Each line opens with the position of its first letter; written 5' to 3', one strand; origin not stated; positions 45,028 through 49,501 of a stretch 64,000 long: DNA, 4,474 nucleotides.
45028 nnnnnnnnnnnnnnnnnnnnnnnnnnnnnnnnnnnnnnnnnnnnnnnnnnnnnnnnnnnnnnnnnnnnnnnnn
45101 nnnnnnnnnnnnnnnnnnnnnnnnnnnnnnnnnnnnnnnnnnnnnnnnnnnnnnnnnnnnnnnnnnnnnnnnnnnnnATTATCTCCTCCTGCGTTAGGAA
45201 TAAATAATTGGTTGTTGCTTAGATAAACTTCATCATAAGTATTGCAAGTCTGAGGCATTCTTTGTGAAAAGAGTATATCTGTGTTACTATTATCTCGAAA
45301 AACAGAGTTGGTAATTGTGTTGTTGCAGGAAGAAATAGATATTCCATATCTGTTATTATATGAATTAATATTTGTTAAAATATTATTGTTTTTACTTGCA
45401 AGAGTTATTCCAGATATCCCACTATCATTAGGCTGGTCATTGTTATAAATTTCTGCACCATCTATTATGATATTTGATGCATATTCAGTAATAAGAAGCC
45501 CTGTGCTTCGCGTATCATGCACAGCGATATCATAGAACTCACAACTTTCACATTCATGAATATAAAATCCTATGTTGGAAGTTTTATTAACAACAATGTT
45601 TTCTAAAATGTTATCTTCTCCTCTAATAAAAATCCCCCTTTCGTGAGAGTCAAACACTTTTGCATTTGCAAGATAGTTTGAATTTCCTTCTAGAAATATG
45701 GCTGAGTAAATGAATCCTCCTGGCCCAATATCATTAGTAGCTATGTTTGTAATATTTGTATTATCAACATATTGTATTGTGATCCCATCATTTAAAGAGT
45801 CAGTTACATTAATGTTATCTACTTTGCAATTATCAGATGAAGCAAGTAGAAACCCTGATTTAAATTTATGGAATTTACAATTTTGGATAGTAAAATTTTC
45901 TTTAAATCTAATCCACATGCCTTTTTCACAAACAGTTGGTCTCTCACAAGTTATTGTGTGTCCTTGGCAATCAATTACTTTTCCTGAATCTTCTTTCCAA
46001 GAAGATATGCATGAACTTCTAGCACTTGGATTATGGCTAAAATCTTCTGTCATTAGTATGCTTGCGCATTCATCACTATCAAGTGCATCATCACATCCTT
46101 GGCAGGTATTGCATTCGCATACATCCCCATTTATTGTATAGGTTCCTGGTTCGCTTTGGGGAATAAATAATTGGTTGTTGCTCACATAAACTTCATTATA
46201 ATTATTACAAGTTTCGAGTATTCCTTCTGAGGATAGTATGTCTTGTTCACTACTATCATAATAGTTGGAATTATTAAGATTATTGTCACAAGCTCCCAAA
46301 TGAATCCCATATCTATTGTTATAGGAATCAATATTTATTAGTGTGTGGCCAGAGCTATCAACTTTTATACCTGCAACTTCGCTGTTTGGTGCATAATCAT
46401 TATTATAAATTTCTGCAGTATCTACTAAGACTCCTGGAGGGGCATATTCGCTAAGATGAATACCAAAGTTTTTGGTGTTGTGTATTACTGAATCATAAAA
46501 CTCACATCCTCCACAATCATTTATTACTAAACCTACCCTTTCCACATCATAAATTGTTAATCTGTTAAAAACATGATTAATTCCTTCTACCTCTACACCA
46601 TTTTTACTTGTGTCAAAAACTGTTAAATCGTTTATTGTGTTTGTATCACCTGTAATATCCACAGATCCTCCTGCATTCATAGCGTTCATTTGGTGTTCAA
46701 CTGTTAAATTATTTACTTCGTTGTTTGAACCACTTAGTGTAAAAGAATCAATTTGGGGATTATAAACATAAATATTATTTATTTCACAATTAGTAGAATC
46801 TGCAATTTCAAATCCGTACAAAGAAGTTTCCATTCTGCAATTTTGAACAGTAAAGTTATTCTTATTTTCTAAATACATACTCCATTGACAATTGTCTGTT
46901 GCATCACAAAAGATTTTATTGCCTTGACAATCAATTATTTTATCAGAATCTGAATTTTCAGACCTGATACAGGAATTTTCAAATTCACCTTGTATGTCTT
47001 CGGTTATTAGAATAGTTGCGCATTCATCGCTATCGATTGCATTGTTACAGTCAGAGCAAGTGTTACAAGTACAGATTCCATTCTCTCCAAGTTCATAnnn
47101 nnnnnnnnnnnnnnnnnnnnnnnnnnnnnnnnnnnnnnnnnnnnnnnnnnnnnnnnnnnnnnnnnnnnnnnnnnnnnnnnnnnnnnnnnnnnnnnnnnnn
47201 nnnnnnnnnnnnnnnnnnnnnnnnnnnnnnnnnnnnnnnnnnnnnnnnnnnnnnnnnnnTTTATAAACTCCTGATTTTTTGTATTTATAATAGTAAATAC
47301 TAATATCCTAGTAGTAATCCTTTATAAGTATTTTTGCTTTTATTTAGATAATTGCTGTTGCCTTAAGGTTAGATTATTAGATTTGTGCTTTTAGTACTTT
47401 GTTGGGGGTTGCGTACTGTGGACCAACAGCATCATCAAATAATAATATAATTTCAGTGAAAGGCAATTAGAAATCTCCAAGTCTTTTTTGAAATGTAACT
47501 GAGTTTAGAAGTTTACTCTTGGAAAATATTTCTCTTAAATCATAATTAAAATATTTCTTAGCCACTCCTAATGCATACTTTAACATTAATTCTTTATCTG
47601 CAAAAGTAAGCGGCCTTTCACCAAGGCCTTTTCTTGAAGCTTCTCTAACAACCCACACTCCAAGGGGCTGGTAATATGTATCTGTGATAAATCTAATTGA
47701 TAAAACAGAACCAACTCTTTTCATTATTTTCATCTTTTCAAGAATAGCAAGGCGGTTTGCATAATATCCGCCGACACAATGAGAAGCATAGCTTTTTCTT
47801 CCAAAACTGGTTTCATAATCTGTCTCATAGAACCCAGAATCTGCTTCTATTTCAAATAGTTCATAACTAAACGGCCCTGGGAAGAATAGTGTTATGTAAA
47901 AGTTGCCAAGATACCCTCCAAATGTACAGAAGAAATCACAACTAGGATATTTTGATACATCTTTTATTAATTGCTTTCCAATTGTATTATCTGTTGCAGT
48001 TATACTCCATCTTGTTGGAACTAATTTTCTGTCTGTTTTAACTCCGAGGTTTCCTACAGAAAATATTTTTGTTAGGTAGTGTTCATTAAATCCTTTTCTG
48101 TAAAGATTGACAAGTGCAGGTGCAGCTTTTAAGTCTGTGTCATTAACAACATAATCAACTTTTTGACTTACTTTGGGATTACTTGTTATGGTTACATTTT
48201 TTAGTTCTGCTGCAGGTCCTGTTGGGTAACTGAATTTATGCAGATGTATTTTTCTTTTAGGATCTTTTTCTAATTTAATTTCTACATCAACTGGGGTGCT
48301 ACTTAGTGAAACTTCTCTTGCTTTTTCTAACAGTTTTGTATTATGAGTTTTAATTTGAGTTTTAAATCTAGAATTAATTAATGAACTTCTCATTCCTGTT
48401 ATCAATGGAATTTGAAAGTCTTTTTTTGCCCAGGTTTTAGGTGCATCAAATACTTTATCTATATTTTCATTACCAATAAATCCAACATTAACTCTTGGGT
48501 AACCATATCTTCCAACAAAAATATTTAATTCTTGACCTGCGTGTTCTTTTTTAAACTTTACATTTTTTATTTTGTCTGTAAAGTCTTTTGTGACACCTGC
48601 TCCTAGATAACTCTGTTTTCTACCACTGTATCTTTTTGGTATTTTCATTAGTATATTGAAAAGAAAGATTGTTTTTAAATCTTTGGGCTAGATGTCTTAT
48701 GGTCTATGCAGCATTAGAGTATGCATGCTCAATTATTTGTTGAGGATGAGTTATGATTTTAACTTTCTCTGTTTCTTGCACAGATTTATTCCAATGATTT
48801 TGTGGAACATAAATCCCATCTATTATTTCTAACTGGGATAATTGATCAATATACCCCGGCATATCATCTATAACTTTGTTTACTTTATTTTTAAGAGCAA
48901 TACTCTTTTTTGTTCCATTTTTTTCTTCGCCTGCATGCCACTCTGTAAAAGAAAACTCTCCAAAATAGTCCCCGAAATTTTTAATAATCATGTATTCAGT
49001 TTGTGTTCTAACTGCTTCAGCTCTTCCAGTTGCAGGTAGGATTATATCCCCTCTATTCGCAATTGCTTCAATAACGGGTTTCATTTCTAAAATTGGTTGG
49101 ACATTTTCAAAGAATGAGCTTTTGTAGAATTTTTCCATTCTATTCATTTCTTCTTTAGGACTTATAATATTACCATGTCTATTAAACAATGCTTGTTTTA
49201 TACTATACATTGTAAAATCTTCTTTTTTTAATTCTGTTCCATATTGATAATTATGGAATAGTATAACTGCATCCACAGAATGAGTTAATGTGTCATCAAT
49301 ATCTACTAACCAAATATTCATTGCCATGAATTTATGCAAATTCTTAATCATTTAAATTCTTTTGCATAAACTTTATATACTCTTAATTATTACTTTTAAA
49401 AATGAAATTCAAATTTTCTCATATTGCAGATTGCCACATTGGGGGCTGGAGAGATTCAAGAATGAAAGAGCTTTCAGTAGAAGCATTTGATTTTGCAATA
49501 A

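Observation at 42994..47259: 1421-aa surface protein built from three tandem 320-aa beta-helix modules, Cys-rich repeats, an N/D-rich spacer and a TM-anchored tail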

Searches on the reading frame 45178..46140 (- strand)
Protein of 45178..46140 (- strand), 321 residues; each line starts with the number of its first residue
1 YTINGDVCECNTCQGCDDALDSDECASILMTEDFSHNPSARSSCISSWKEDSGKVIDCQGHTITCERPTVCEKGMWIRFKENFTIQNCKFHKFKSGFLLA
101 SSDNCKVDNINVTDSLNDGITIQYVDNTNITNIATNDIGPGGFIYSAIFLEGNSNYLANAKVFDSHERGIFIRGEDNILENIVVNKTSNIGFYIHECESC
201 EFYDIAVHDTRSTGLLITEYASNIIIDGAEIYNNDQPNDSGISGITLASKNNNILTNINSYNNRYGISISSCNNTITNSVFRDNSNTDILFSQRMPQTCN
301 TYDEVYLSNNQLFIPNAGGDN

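Call 15: find_homologous_proteins(query=window:45178-46140:-, max_evalue=0.001)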
Query window:45178-46140:-: 552 candidates shared short words with the query, none scored E <= 0.001.

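Call 18: find_related_loci(query=A1, collection=genome_contigs, flank=6000)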
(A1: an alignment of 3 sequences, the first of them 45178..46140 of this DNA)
Query A1 (321 aa) in genome_contigs; peptide patterns used: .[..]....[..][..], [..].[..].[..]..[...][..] (x = any residue, [..] = any of these).
68 stretches matched a pattern, but none encodes a relative of the query by tblastn (E <= 1e-3).

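Call 19: search_protein_representatives(alignment_id=A1)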
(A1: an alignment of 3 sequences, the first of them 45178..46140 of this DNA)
Query: 3 sequences, 320 profile positions. Proteins with E-value up to 0.001 (for the whole library): 1784; up to 1e-10: 314; up to 1e-30: 17. The best 150 are listed.
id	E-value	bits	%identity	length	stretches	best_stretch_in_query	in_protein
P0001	0.0e+00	1486.5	-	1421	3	1-320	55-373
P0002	2.1e-100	352.6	-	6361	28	53-284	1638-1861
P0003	2.6e-77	276.6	-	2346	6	5-288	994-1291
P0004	2.5e-68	247.1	-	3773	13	9-248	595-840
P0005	4.2e-48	180.7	-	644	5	3-112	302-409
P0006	1.3e-47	179.1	-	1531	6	6-215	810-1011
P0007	7.0e-46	173.4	-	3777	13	7-263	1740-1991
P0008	1.1e-37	146.5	-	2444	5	33-249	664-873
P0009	1.1e-36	143.1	-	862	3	6-289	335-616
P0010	4.9e-35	137.8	-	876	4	4-238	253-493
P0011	3.4e-33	131.7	-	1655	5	5-286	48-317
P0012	1.1e-32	130.0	-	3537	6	5-291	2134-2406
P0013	1.2e-32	129.9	-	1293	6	6-130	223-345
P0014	1.7e-32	129.4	-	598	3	8-126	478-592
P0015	2.0e-32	129.2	-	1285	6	6-233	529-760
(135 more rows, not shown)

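Call 30: predict_structure(alignment_id=A2)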
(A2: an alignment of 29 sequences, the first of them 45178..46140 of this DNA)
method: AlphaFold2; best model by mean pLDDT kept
length: 321 residues; sequences in the alignment: 29
mean_pLDDT: 90.6   pTM: 0.89
mean pLDDT of the five models: 90.6, 90.4, 90.4, 88.8, 87.2
residues with pLDDT >= 90: 252; 70-90: 38; 50-70: 17; < 50: 14
segments of 3 or more residues with pLDDT < 50: 1-3, 312-321
pLDDT, mean of each block of 10 residues (from residue 1): 72 96 96 90 91 96 94 96 98 97 98 96 98 94 85 98 96 98 96 97 98 95 98 79 88 96 93 93 92 72 77 41 29
secondary structure, 60 per line:
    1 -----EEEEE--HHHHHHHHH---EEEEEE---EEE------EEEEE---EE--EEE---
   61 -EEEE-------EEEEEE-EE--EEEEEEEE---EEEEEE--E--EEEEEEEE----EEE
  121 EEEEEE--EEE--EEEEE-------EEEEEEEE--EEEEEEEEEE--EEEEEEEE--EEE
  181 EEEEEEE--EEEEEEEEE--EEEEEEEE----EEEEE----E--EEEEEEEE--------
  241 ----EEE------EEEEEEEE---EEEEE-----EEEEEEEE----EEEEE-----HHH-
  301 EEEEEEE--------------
elements in order: E6-10 H13-21 E25-30 E34-36 E43-47 E55-57 E62-65 E73-78 E84-91 E95-100 E106-113 E118-126 E129-131 E134-138 E146-153 E156-165 E168-175 E178-187 E190-198 E201-208 E213-217 E225-232 E245-247 E254-261 E265-269 E275-282 E287-291 E301-307

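Call 34: fold_search(model_id=the predicted structure, library=pdb)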
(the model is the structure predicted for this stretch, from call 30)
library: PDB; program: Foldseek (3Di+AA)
matches with E <= 10: 481; with E <= 0.001: 112
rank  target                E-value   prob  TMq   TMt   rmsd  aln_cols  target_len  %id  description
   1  4nk6                  6.3e-07  1.00  0.45  0.35   9.9       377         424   13  Crystal Structure of the periplasmic alginate epimerase AlgG (released 2014-01-15)
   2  4nk8                  1.1e-06  1.00  0.39  0.31  10.1       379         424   13  Crystal Structure of the periplasmic alginate epimerase AlgG D317A mutant (released 2014-01-15)
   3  7xzd_A                1.6e-06  1.00  0.44  0.33  10.6       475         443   10  Mutant (F179A) of the N-terminal domain of fucoidan lyase FdlA (released 2022-09-28)
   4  2pyg_B                2.6e-06  1.00  0.56  0.49   6.9       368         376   10  Azotobacter vinelandii Mannuronan C-5 epimerase AlgE4 A-module (released 2008-05-27)
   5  5lw3                  2.8e-06  1.00  0.56  0.48   8.1       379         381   11  Azotobacter vinelandii Mannuronan C-5 epimerase AlgE6 A-module (released 2017-10-25)
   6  2pyg_A                6.6e-06  1.00  0.67  0.58   6.1       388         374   11  Azotobacter vinelandii Mannuronan C-5 epimerase AlgE4 A-module (released 2008-05-27)
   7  7xzc_A                6.6e-06  1.00  0.44  0.34  10.7       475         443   10  Mutant (R240A) of the N-terminal domain of fucoidan lyase FdlA (released 2022-09-28)
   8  7xz7_A                7.2e-06  1.00  0.37  0.28  10.8       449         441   10  Mutant (D137A) of the N-terminal domain of fucoidan lyase FdlA (released 2022-09-28)
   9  6f7k_B                8.4e-06  1.00  0.46  0.29   8.7       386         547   12  Crystal structure of Dettilon tailspike protein (gp208) (released 2018-12-19)
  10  7xz9_A                8.4e-06  1.00  0.36  0.27  11.1       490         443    9  Mutant (E236A) of the N-terminal domain of fucoidan lyase FdlA (released 2022-09-28)
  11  7xza_A                1.0e-05  1.00  0.41  0.31  10.2       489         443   10  Mutant (Y242F) of the N-terminal domain of fucoidan lyase FdlA (released 2022-09-28)
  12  6f7d                  1.1e-05  1.00  0.44  0.28   8.7       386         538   13  Crystal structure of Dettilon tailspike protein (gp208) (released 2018-12-19)
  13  2pyh_B                1.2e-05  1.00  0.65  0.56   4.9       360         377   11  Azotobacter vinelandii Mannuronan C-5 epimerase AlgE4 A-module complexed with mannuronan trisaccharide (released 2008-05-27)
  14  2x6x_A                1.2e-05  1.00  0.41  0.24  11.3       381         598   12  Tailspike protein mutant D339N of E.coli bacteriophage HK620 in complex with hexasaccharide (released 2011-03-02)
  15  4xlh                  1.3e-05  1.00  0.51  0.29  10.5       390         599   13  Tailspike protein double mutant D339A/E372A of E. coli bacteriophage HK620 (released 2016-01-20)
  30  7osf_A                2.4e-05  1.00  0.65  0.54   5.6       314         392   14  ABC Transporter complex NosDFYL, R-domain 1 (released 2022-06-22)
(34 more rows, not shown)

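Call 54: search_protein_families(library=pfam, proteins=[window:45178-46140:-], max_evalue=1)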
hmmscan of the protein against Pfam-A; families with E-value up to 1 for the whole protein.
window:45178-46140:- (321 aa): 4 families
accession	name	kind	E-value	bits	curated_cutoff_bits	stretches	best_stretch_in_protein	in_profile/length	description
PF13229.12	Beta_helix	-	7.1e-20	71.7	25.9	2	146-292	1-145/158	Right handed beta helix region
PF05048.19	NosD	-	9.9e-15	55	23.6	2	42-133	30-121/212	Periplasmic copper-binding protein (NosD)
PF12708.12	Pect-lyase_RHGA_epim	-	0.0025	18.1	27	2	153-286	71-187/213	Rhamnogalacturonase A/epimerase, pectate lyase-like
PF04705.17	TSNR_N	-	0.24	11.9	28.3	1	248-298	52-102/111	Thiostrepton-resistance methylase, N terminus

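Call 64: search_protein_families(library=phrogs, proteins=[window:45178-46140:-], max_evalue=0.01)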
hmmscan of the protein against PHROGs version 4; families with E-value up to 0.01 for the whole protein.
window:45178-46140:- (321 aa): 0 families

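Call 70: fold_search(model_id=the predicted structure, library=viral)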
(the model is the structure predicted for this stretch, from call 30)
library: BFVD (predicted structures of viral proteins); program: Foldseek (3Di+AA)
matches with E <= 10: 1009; with E <= 0.001: 198
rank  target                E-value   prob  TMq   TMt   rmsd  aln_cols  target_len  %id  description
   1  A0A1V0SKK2            3.1e-08  1.00  0.33  0.24  10.7       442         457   11  Periplasmic copper-binding protein NosD [Klosneuvirus KNV1]
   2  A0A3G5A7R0            8.5e-08  1.00  0.40  0.30   9.3       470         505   12  Right handed beta helix domain-containing protein [Hyperionvirus sp.]
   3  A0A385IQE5            1.4e-07  1.00  0.55  0.33   7.9       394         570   10  Tail spike protein [Escherichia phage LL11]
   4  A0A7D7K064            3.2e-07  1.00  0.37  0.24  10.8       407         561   11  Uncharacterized protein [Pseudomonas phage phiB1_1]
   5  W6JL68                4.1e-07  1.00  0.48  0.40   9.7       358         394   14  Right handed beta helix region containing protein [Alphaentomopoxvirus acuprea]
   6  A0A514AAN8            5.5e-07  1.00  0.65  0.33   4.4       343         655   13  Pre-neck appendage protein [Bacillus phage Karezi]
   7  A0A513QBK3            6.3e-07  1.00  0.56  0.21   7.8       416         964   11  Uncharacterized protein [Shigella phage MK-13]
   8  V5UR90                6.7e-07  1.00  0.67  0.63   3.3       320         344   11  Uncharacterized protein [Shigella phage pSb-1]
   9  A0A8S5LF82            7.0e-07  1.00  0.50  0.23   8.6       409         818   15  Spherulation-specific family 4 [Siphoviridae sp. ct3CA7]
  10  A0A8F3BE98            9.3e-07  1.00  0.43  0.23   9.9       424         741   10  Pectate lyase superfamily protein domain-containing protein [Vibrio phage vB_VpP_BT-1011]
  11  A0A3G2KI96            1.1e-06  1.00  0.66  0.39   4.7       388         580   12  Glycosidase [Arthrobacter phage Peas]
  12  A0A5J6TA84            1.1e-06  1.00  0.59  0.40   6.5       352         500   13  Putative structural protein [Klebsiella phage vB_KpnP_fHeKpn01]
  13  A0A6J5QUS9            1.3e-06  1.00  0.58  0.29   7.2       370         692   13  Pectate lyase superfamily protein [uncultured Caudovirales phage]
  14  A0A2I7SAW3            1.4e-06  1.00  0.52  0.23  10.2       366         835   12  (no name in the UniProt tables at hand)
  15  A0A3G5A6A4            1.7e-06  1.00  0.44  0.42   9.7       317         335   13  Uncharacterized protein [Harvfovirus sp.]
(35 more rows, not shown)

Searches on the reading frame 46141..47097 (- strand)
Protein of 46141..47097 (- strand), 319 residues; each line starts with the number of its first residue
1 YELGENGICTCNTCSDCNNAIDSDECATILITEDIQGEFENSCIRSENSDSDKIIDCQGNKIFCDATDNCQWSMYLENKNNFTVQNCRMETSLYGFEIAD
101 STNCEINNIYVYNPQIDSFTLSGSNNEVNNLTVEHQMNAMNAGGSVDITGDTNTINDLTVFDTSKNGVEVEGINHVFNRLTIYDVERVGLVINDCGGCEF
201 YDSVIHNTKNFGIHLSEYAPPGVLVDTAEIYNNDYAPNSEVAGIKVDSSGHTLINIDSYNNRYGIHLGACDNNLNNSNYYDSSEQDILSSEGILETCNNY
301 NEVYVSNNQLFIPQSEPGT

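Call 54: search_protein_families(library=pfam, proteins=[window:46141-47097:-], max_evalue=1)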
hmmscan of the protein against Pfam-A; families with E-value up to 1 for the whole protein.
window:46141-47097:- (319 aa): 2 families
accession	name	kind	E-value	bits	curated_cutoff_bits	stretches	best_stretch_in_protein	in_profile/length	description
PF13229.12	Beta_helix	-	1.7e-10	41.2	25.9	2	166-310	1-134/158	Right handed beta helix region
PF05048.19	NosD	-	3.4e-05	23.8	23.6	1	66-241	14-175/212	Periplasmic copper-binding protein (NosD)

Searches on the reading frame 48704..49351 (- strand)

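Call 16: search_protein_families(library=pfam, proteins=[window:48704-49351:-], max_evalue=0.1)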
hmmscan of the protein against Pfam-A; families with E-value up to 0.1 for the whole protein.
window:48704-49351:- (215 aa): 2 families
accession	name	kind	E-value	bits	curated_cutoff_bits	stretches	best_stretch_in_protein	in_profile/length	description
PF06941.18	NT5C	-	0.00085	19.7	24.8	1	13-105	3-87/180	5' nucleotidase, deoxy (Pyrimidine), cytosolic type C protein (NT5C)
PF03767.20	Acid_phosphat_B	-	0.084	12.8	27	0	10-120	76-155/230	HAD superfamily, subfamily IIIB (Acid phosphatase)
